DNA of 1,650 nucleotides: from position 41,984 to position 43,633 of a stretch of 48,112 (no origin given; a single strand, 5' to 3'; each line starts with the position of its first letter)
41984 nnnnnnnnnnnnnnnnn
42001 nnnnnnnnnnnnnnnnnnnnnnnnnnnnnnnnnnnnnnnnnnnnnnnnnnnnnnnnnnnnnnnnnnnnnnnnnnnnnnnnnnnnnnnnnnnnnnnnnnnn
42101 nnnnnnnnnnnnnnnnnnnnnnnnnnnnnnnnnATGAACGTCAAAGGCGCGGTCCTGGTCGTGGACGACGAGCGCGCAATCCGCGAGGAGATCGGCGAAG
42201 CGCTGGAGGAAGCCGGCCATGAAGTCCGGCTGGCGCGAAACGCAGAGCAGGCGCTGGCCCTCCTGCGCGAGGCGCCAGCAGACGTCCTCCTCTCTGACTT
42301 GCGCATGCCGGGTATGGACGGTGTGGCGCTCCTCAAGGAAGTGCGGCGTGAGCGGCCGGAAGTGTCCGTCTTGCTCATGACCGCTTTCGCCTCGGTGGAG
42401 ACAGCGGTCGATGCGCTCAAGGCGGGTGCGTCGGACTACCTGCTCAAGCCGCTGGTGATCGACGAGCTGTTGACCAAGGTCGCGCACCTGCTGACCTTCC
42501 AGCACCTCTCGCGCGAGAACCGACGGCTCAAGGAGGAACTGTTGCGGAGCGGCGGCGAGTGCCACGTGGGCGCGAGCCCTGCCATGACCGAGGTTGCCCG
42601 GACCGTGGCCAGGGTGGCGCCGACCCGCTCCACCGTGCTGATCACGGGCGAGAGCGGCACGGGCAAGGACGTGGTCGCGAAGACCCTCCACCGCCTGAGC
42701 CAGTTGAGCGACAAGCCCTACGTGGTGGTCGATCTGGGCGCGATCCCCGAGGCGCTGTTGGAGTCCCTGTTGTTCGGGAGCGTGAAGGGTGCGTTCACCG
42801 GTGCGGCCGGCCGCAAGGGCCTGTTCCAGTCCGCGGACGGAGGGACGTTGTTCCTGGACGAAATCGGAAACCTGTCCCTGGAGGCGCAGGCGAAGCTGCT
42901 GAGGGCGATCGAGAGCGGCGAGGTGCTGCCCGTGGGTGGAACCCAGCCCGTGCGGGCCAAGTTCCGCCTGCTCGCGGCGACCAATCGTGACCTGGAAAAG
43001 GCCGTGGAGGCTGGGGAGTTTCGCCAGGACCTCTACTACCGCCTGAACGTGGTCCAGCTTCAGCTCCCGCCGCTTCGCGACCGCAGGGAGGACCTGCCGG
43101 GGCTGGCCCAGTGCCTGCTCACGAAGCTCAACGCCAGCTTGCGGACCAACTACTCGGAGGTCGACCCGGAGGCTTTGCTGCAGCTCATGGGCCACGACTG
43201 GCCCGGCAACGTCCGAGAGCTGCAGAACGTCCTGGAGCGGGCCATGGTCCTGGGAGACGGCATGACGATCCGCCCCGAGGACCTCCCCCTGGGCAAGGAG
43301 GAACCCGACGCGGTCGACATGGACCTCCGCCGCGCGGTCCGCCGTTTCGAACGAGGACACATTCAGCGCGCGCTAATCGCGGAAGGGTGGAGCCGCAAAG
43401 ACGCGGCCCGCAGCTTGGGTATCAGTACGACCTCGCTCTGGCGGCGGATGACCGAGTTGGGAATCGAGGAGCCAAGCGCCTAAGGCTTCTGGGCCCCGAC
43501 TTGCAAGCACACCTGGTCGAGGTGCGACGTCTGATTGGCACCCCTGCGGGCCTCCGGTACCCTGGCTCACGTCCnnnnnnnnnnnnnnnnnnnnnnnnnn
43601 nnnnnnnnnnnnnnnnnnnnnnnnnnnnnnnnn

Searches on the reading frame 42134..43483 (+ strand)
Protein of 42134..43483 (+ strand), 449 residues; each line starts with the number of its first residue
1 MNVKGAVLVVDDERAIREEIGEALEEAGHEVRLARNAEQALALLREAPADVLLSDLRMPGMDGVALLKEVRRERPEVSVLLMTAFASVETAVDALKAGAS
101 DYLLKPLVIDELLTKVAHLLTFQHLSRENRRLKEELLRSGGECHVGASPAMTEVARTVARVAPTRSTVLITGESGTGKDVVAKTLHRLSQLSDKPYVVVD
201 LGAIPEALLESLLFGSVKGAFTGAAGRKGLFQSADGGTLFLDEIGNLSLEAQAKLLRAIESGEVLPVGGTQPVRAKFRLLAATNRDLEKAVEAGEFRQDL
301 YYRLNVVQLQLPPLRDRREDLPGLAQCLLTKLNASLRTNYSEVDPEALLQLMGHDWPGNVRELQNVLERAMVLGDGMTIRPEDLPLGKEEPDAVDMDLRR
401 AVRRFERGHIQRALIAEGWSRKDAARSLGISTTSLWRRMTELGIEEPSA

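Call 12: search_protein_families(library=pfam, proteins=[window:42134-43483:+])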
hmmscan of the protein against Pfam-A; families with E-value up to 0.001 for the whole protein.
window:42134-43483:+ (449 aa): 8 families
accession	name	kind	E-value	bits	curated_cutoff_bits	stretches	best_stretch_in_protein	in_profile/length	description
PF00158.32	Sigma54_activat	-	4.5e-64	215.6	20.2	1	145-309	2-167/168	Sigma-54 interaction domain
PF00072.30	Response_reg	-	2e-31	108.9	30.2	1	7-116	1-110/111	Response regulator receiver domain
PF14532.12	Sigma54_activ_2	-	2.3e-24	86.7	25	1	145-314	1-138/138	Sigma-54 interaction domain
PF25601.1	AAA_lid_14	-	2e-22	79.3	27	1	315-386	1-72/87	AAA+ ATPase lid domain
PF02954.25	HTH_8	-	1.8e-09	37.6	22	1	402-441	2-41/42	Bacterial regulatory protein, Fis family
PF07728.20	AAA_5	-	4.2e-08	33.7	22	1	168-286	2-124/139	AAA domain (dynein-related subfamily)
PF01078.27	Mg_chelatase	-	0.00017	21.5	20.3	0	223-284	94-157/207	Magnesium chelatase, subunit ChlI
PF18024.7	HTH_50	-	0.00079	19.5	27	0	396-444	2-49/50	Helix-turn-helix domain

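Call 15: find_homologous_proteins(query=window:42134-43483:+, max_evalue=1e-60)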
Query window:42134-43483:+ (449 aa): 7694 proteins with E <= 1e-60 among 8000 candidates; the best 120 are listed.
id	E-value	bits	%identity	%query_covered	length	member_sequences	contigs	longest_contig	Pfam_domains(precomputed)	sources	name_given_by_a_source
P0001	9.7e-253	857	90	99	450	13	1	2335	PF00158.33,PF07724.21,PF25601.2,PF02954.26,PF14532.13,PF07728.21,PF00072.31,PF01078.28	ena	-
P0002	5.9e-218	742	76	99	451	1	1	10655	PF00158.33,PF25601.2,PF02954.26,PF00004.36,PF14532.13,PF07728.21,PF00072.31,PF01078.28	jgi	jgi:DNA-binding NtrC family response regulator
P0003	5.5e-214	729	77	99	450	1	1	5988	PF00158.33,PF25601.2,PF02954.26,PF14532.13,PF07728.21,PF00072.31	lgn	-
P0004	1.0e-207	708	75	99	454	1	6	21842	PF00158.33,PF25601.2,PF02954.26,PF14532.13,PF07728.21,PF00072.31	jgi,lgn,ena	-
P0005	2.0e-203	694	74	99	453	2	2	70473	PF00158.33,PF25601.2,PF02954.26,PF00004.36,PF14532.13,PF07728.21,PF00072.31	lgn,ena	-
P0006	2.8e-203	694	74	99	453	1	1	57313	PF00158.33,PF25601.2,PF02954.26,PF00004.36,PF14532.13,PF07728.21,PF00072.31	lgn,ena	-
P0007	2.2e-200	684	73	98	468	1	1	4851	PF00158.33,PF25601.2,PF02954.26,PF14532.13,PF07728.21,PF00072.31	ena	-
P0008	6.5e-193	659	70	99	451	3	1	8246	PF00158.33,PF25601.2,PF02954.26,PF00004.36,PF14532.13,PF07728.21,PF00072.31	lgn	-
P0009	7.7e-189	646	69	98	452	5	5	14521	PF00158.33,PF25601.2,PF02954.26,PF00004.36,PF14532.13,PF07728.21,PF00072.31,PF01078.28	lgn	-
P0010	1.0e-188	646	69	99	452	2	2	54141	PF00158.33,PF25601.2,PF02954.26,PF14532.13,PF07728.21,PF00072.31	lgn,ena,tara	tara:strand:+ start:2097 stop:3455 length:1359 start_codon:yes stop_codon:yes gene_type:complete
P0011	3.2e-185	634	69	99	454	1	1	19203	PF00158.33,PF25601.2,PF02954.26,PF14532.13,PF07728.21,PF00072.31,PF01078.28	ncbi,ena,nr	ncbi:MAG: sigma-54-dependent Fis family transcriptional regulator [Planctomycetes bacterium]|nr:sigm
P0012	4.8e-179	614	77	81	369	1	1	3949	PF00158.33,PF25601.2,PF02954.26,PF00004.36,PF14532.13,PF07728.21,PF01078.28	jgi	jgi:DNA-binding NtrC family response regulator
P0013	1.8e-149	516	59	98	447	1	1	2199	PF00158.33,PF25601.2,PF02954.26,PF14532.13,PF00072.31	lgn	-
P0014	3.4e-134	466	53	99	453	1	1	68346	PF00158.33,PF25601.2,PF02954.26,PF14532.13,PF07728.21,PF00072.31,PF13191.13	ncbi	-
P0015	4.9e-134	466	54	99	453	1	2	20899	PF00158.33,PF25601.2,PF02954.26,PF14532.13,PF07728.21,PF00072.31,PF13191.13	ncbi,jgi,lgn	ncbi:MAG: sigma-54 dependent transcriptional regulator [Thermodesulfobacteriota bacterium]|jgi:DNA-b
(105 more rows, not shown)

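Call 16: find_encoding_contigs(protein=P0005, flank=10000, max_places=2)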
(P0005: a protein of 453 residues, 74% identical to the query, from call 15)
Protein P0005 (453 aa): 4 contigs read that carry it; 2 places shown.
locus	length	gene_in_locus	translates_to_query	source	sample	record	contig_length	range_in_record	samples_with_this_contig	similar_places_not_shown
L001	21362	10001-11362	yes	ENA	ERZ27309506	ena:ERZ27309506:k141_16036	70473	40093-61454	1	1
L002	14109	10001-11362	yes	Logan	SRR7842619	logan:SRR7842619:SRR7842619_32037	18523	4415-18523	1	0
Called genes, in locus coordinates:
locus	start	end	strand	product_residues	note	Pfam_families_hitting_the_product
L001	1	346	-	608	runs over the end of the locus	PF02874:ATP-synt_ab_N (weak), PF16886:ATP-synt_ab_Xtn, PF00006:ATP-synt_ab, PF22919:ATP-synt_VA_C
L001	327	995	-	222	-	-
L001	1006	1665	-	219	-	-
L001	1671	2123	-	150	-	PF00137:ATP-synt_C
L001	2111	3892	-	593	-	PF01496:V_ATPase_I (faint)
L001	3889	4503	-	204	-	PF01813:ATP-synt_D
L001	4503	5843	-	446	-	PF02874:ATP-synt_ab_N (weak), PF00006:ATP-synt_ab, PF22919:ATP-synt_VA_C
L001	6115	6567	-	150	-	-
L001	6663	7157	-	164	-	PF04945:YHS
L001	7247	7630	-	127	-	PF04945:YHS (weak)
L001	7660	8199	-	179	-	PF09990:DUF2231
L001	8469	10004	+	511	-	PF00672:HAMP, PF00512:HisKA, PF02518:HATPase_c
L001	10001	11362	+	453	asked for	PF00072:Response_reg, PF00158:Sigma54_activat, PF14532:Sigma54_activ_2, PF00004:AAA (weak), PF07728:AAA_5 (weak), PF25601:AAA_lid_14, PF02954:HTH_8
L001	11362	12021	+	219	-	PF13489:Methyltransf_23, PF01209:Ubie_methyltran, PF05175:MTS, PF13847:Methyltransf_31, PF08241:Methyltransf_11, PF08242:Methyltransf_12, PF13649:Methyltransf_25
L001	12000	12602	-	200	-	PF04542:Sigma70_r2, PF07638:Sigma70_ECF (weak), PF08281:Sigma70_r4_2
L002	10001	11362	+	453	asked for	PF00072:Response_reg, PF00158:Sigma54_activat, PF14532:Sigma54_activ_2, PF00004:AAA (weak), PF07728:AAA_5 (weak), PF25601:AAA_lid_14, PF02954:HTH_8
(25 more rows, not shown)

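Call 17: find_encoding_contigs(protein=P0010, flank=10000, max_places=2)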
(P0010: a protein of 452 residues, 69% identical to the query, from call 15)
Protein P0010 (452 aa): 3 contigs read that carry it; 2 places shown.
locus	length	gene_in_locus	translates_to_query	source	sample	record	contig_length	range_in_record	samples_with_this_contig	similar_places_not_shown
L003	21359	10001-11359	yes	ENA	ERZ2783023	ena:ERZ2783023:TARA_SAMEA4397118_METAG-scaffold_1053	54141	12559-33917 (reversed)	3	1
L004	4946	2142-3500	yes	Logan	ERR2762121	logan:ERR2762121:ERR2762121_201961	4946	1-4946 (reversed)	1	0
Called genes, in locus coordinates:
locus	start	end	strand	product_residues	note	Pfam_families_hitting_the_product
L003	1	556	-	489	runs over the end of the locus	PF07732:Cu-oxidase_3, PF07731:Cu-oxidase_2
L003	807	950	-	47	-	-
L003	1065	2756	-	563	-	PF00069:Pkinase, PF07714:PK_Tyr_Ser-Thr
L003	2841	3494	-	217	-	PF00571:CBS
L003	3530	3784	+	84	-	-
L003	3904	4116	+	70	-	-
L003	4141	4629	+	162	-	-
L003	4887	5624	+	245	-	-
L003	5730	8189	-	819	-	PF19335:HMBD, PF00122:E1-E2_ATPase, PF00702:Hydrolase, PF08282:Hydrolase_3 (faint)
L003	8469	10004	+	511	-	PF00672:HAMP, PF00512:HisKA, PF02518:HATPase_c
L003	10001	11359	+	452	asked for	PF00072:Response_reg, PF00158:Sigma54_activat, PF14532:Sigma54_activ_2, PF07728:AAA_5, PF25601:AAA_lid_14, PF02954:HTH_8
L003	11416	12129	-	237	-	PF07885:Ion_trans_2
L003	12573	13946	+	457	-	PF02321:OEP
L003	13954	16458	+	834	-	PF19335:HMBD, PF25919:BSH_CusB, PF25973:BSH_CzcB, PF25869:3HB_CusB (weak), PF25954:Beta-barrel_RND_2, PF19335:HMBD, PF25975:CzcB_C (weak), PF11827:DUF3347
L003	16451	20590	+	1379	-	PF00873:ACR_tran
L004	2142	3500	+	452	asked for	PF00072:Response_reg, PF00158:Sigma54_activat, PF14532:Sigma54_activ_2, PF07728:AAA_5, PF25601:AAA_lid_14, PF02954:HTH_8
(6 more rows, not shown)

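Call 18: find_encoding_contigs(protein=P0011, flank=10000, max_places=2)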
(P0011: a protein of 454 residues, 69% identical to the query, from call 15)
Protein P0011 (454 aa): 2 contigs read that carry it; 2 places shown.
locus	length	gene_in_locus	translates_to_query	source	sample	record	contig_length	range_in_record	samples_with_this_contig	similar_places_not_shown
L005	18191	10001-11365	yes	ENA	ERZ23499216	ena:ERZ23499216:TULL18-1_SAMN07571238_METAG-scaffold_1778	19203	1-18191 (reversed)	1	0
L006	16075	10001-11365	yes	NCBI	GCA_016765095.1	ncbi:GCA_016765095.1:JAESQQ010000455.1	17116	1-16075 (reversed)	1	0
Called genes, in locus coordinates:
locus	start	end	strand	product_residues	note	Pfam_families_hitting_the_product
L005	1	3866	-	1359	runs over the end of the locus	PF00873:ACR_tran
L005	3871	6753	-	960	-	-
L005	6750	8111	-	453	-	PF02321:OEP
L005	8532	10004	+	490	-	PF00672:HAMP, PF00512:HisKA, PF02518:HATPase_c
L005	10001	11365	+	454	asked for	PF00072:Response_reg, PF00158:Sigma54_activat, PF01078:Mg_chelatase (faint), PF14532:Sigma54_activ_2, PF07728:AAA_5, PF25601:AAA_lid_14, PF02954:HTH_8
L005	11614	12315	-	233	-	-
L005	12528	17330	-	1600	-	PF00082:Peptidase_S8, PF07705:CARDB (faint)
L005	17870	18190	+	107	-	?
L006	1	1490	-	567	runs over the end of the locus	PF00873:ACR_tran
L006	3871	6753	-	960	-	-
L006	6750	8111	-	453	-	PF02321:OEP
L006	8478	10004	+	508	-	PF00672:HAMP, PF00512:HisKA, PF02518:HATPase_c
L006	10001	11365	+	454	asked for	PF00072:Response_reg, PF00158:Sigma54_activat, PF01078:Mg_chelatase (faint), PF14532:Sigma54_activ_2, PF07728:AAA_5, PF25601:AAA_lid_14, PF02954:HTH_8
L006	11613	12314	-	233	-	-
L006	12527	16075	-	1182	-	PF07705:CARDB (faint)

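Call 19: find_encoding_contigs(protein=P0004, flank=10000, max_places=2)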
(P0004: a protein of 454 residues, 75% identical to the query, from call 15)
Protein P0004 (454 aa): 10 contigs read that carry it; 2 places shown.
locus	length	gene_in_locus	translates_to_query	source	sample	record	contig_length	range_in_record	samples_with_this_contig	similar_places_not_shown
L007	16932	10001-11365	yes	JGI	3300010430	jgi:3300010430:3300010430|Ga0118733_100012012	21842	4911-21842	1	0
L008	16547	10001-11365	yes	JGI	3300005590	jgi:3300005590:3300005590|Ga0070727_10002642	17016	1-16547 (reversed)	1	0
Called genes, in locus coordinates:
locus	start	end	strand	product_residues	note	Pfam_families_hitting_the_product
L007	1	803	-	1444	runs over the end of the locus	PF00873:ACR_tran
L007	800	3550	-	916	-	PF19335:HMBD, PF25919:BSH_CusB, PF25973:BSH_CzcB, PF25869:3HB_CusB (weak), PF25954:Beta-barrel_RND_2, PF19335:HMBD, PF25975:CzcB_C, PF11827:DUF3347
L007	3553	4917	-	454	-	PF02321:OEP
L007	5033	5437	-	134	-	-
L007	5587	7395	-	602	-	PF00069:Pkinase, PF07714:PK_Tyr_Ser-Thr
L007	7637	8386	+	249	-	PF07885:Ion_trans_2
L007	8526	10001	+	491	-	PF00672:HAMP, PF00512:HisKA, PF02518:HATPase_c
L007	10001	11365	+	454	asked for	PF00072:Response_reg, PF00158:Sigma54_activat, PF14532:Sigma54_activ_2, PF07728:AAA_5, PF25601:AAA_lid_14, PF02954:HTH_8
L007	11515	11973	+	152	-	PF00571:CBS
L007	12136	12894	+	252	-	PF08394:Arc_trans_TRASH (faint), PF24273:TRASH_HVO_1752_C (faint)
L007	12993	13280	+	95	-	-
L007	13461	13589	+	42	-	-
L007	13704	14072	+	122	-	-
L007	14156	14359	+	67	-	-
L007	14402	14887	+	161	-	-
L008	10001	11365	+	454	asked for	PF00072:Response_reg, PF00158:Sigma54_activat, PF14532:Sigma54_activ_2, PF07728:AAA_5, PF25601:AAA_lid_14, PF02954:HTH_8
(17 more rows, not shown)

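Call 20: find_encoding_contigs(protein=P0006, flank=10000, max_places=1)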
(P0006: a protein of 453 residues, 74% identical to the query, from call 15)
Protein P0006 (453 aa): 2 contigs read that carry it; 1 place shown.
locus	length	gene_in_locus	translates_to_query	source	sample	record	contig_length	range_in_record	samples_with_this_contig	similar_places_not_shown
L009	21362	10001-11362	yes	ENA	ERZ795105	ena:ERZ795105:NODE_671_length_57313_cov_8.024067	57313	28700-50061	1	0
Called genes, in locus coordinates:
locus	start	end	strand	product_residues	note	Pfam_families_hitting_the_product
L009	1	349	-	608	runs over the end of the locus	PF02874:ATP-synt_ab_N (weak), PF16886:ATP-synt_ab_Xtn, PF00006:ATP-synt_ab, PF22919:ATP-synt_VA_C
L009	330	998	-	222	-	-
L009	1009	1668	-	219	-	-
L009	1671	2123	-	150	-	PF00137:ATP-synt_C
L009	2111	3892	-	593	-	PF01496:V_ATPase_I (faint)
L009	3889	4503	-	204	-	PF01813:ATP-synt_D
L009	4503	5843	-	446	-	PF02874:ATP-synt_ab_N (weak), PF00006:ATP-synt_ab, PF22919:ATP-synt_VA_C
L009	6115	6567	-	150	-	-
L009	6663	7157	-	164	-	PF04945:YHS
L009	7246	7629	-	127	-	PF04945:YHS (weak)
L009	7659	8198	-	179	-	PF09990:DUF2231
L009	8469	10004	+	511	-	PF00672:HAMP, PF00512:HisKA, PF02518:HATPase_c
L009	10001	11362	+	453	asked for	PF00072:Response_reg, PF00158:Sigma54_activat, PF14532:Sigma54_activ_2, PF00004:AAA (weak), PF07728:AAA_5 (weak), PF25601:AAA_lid_14, PF02954:HTH_8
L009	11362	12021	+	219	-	PF13489:Methyltransf_23, PF01209:Ubie_methyltran, PF05175:MTS, PF13847:Methyltransf_31, PF08241:Methyltransf_11, PF08242:Methyltransf_12, PF13649:Methyltransf_25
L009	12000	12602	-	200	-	PF04542:Sigma70_r2, PF07638:Sigma70_ECF (weak), PF08281:Sigma70_r4_2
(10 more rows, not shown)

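Call 21: find_encoding_contigs(protein=P0009, flank=10000, max_places=2)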
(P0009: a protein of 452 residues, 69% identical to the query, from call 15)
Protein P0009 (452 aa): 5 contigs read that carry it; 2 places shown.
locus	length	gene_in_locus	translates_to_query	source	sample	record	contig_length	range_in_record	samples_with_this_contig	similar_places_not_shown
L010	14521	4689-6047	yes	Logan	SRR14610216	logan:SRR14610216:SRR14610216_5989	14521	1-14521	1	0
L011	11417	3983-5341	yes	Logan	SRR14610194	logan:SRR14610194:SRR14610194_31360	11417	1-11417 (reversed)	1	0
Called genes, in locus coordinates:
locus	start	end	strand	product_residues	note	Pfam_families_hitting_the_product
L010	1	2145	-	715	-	?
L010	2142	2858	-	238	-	PF01209:Ubie_methyltran, PF13489:Methyltransf_23, PF02353:CMAS, PF05175:MTS, PF07021:MetW, PF13847:Methyltransf_31, PF08241:Methyltransf_11, PF08242:Methyltransf_12, +2 more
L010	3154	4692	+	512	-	PF00672:HAMP, PF00512:HisKA (weak), PF02518:HATPase_c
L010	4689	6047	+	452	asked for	PF00072:Response_reg, PF00158:Sigma54_activat, PF01078:Mg_chelatase (faint), PF14532:Sigma54_activ_2, PF00004:AAA (faint), PF07728:AAA_5, PF25601:AAA_lid_14, PF02954:HTH_8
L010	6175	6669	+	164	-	PF09990:DUF2231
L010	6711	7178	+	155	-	PF00571:CBS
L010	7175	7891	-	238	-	PF07885:Ion_trans_2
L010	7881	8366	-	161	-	-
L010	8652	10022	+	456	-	PF02321:OEP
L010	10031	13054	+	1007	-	PF19335:HMBD, PF25919:BSH_CusB, PF25973:BSH_CzcB, PF25954:Beta-barrel_RND_2, PF19335:HMBD, PF25975:CzcB_C (weak), PF11827:DUF3347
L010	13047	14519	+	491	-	?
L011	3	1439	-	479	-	?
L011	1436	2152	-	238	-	PF01209:Ubie_methyltran, PF13489:Methyltransf_23, PF02353:CMAS, PF05175:MTS, PF07021:MetW, PF13847:Methyltransf_31, PF08241:Methyltransf_11, PF08242:Methyltransf_12, +2 more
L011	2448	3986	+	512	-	PF00672:HAMP, PF00512:HisKA (weak), PF02518:HATPase_c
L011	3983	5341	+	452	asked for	PF00072:Response_reg, PF00158:Sigma54_activat, PF01078:Mg_chelatase (faint), PF14532:Sigma54_activ_2, PF00004:AAA (faint), PF07728:AAA_5, PF25601:AAA_lid_14, PF02954:HTH_8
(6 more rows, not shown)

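Call 22: find_encoding_contigs(protein=P0002, flank=10000, max_places=1)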
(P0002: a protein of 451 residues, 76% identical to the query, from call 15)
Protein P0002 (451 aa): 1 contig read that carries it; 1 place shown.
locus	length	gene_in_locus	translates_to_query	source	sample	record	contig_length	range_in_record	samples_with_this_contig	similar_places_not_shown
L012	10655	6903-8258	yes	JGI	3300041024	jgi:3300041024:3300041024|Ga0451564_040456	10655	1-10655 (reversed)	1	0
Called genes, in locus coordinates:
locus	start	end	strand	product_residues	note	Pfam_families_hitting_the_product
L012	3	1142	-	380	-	?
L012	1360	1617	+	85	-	-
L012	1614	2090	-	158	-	PF00571:CBS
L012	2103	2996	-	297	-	PF13793:Pribosyltran_N, PF00156:Pribosyltran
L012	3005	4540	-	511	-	PF02885:Glycos_trans_3N, PF00591:Glycos_transf_3, PF07831:PYNP_C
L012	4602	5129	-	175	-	PF09990:DUF2231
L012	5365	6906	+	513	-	PF00672:HAMP, PF00512:HisKA, PF02518:HATPase_c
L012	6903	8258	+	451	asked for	PF00072:Response_reg, PF00158:Sigma54_activat, PF01078:Mg_chelatase (faint), PF14532:Sigma54_activ_2, PF00004:AAA (weak), PF07728:AAA_5, PF25601:AAA_lid_14, PF02954:HTH_8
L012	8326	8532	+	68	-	-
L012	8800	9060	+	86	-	-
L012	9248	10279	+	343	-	-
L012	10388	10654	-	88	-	?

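Call 25: find_related_loci(query=window:42134-43483:+, collection=genome_contigs, flank=10000)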
Query window:42134-43483:+ (449 aa) in genome_contigs; peptide patterns used: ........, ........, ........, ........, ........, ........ (x = any residue, [..] = any of these).
599 stretches matched a pattern (row limit reached: there are more); 521 encode a relative of the query (tblastn E <= 1e-3); the best 80 are kept; 80 distinct loci.
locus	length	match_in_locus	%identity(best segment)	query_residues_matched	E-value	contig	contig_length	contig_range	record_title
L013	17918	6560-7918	46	7-449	4e-125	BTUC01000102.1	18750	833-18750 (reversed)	MAG: Phycisphaerae bacterium AMX-MBFR-13 DNA, sequence102, whole genome shotgun sequence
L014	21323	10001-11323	46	7-439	6e-120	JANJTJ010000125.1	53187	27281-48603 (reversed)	MAG: Balneolales bacterium isolate RX1_metabat.bin.55 RX1_k141_626834, whole genome shotgun sequence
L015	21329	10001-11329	45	1-444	3e-113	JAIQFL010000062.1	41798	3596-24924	MAG: Terriglobia bacterium isolate SRVP_16 SR-VP_26_10_2019_C_20cm_scaffold_1663, whole genome shotgun sequence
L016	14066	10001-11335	42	1-447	5e-113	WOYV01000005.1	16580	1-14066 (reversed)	MAG: Draconibacterium sp. isolate WOFB07 NODE_1379_length_16580_cov_24.862753, whole genome shotgun sequence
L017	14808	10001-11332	44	7-446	2e-112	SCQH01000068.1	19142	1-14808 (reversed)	MAG: Nitrospirae bacterium isolate DP16D_bin.48 DP16D_bin.48-66606, whole genome shotgun sequence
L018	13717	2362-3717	42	3-446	8e-112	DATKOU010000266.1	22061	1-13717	MAG TPA_asm: Thermodesulfovibrionales bacterium isolate SMAG_U14772 k141_2295005, whole genome shotgun sequence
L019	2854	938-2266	43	7-444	9e-116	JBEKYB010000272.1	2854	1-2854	MAG: Nitrospirota bacterium isolate SPRUCE 665 SPRUCE_665_272, whole genome shotgun sequence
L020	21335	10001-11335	43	1-447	2e-111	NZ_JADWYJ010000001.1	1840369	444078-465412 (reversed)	Maribellus sp. CM-23 NODE_1_length_1840369_cov_68.924290, whole genome shotgun sequence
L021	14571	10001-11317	43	6-446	1e-111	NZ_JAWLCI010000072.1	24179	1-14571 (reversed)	MAG: Mariniphaga sp. isolate 15dZY3.bin.39 NODE_2498_length_24179_cov_57.769601, whole genome shotgun sequence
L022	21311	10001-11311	44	6-444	4e-111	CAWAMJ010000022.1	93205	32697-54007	MAG: uncultured Prolixibacteraceae bacterium isolate MFD01721.bin.1.283 genome assembly, contig: contig_9058, whole geno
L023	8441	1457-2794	44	7-445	8e-111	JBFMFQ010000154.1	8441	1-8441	MAG: Candidatus Zixiibacteriota bacterium isolate MAG275 MAG275_154, whole genome shotgun sequence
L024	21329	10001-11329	45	7-444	5e-111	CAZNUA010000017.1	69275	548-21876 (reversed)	MAG TPA_asm: uncultured Gemmatimonadota bacterium isolate binchicken_co334_323 genome assembly, contig: NODE_559_length_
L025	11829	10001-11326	42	1-444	5e-111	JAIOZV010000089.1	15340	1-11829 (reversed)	MAG: Bacteroidales bacterium isolate Tobar13m-G16 Tobar13m-C3898, whole genome shotgun sequence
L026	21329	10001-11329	42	2-446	2e-110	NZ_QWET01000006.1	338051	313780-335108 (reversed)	Mariniphaga sediminis strain SY21 Scaffold6, whole genome shotgun sequence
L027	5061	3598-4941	44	7-441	3e-110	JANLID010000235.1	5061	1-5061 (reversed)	MAG: Gallionella sp. isolate S40-6 k99_480892, whole genome shotgun sequence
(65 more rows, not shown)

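Call 49: search_solved_structures(query=window:42134-43483:+, max_evalue=1e-20)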
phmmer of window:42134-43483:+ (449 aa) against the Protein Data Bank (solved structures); distinct sequences matched with E-value up to 1e-20: 38.
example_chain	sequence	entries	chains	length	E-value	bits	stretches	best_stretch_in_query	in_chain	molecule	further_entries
4l4u_A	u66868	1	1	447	3.1e-96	326.1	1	7-445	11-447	Transcriptional regulator (NtrC family)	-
1ny5_A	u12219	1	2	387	4.8e-92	312.3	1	7-379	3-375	transcriptional regulator (NtrC family)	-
3dzd_A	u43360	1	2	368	3.6e-82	279.8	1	7-381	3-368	Transcriptional regulator (NtrC family)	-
5ep0_A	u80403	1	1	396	3.4e-77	263.4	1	6-384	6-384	Putative repressor protein luxO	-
1ojl_A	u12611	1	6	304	2.8e-74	253.8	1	144-439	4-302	TRANSCRIPTIONAL REGULATORY PROTEIN ZRAR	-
5m7n_A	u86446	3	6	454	3.4e-74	253.5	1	6-444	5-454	Nitrogen assimilation regulatory protein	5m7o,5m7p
9qq6_C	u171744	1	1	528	4.9e-74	253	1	129-444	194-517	Nif-specific regulatory protein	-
4ly6_A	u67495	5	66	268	8.9e-69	235.7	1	126-379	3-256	Transcriptional regulator (NtrC family)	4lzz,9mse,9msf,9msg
1ny6_A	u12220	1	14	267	1.2e-68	235.2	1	128-379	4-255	transcriptional regulator (NtrC family)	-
3m0e_A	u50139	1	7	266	1.1e-67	232.1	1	129-379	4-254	Transcriptional regulator (NtrC family)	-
26jl_A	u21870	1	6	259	3.4e-64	220.6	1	141-385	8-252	Flagellar regulatory protein A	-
8p53_C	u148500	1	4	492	2.9e-62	214.2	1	51-404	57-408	Transcriptional regulator FleQ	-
5exx_A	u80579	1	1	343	8.4e-62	212.7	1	145-404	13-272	Transcriptional regulator FleQ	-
6jdi_A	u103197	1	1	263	4e-61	210.5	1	144-384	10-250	Nitrogen assimilation regulatory protein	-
8pb9_D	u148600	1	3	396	8.9e-61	209.3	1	51-375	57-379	Transcriptional regulator FleQ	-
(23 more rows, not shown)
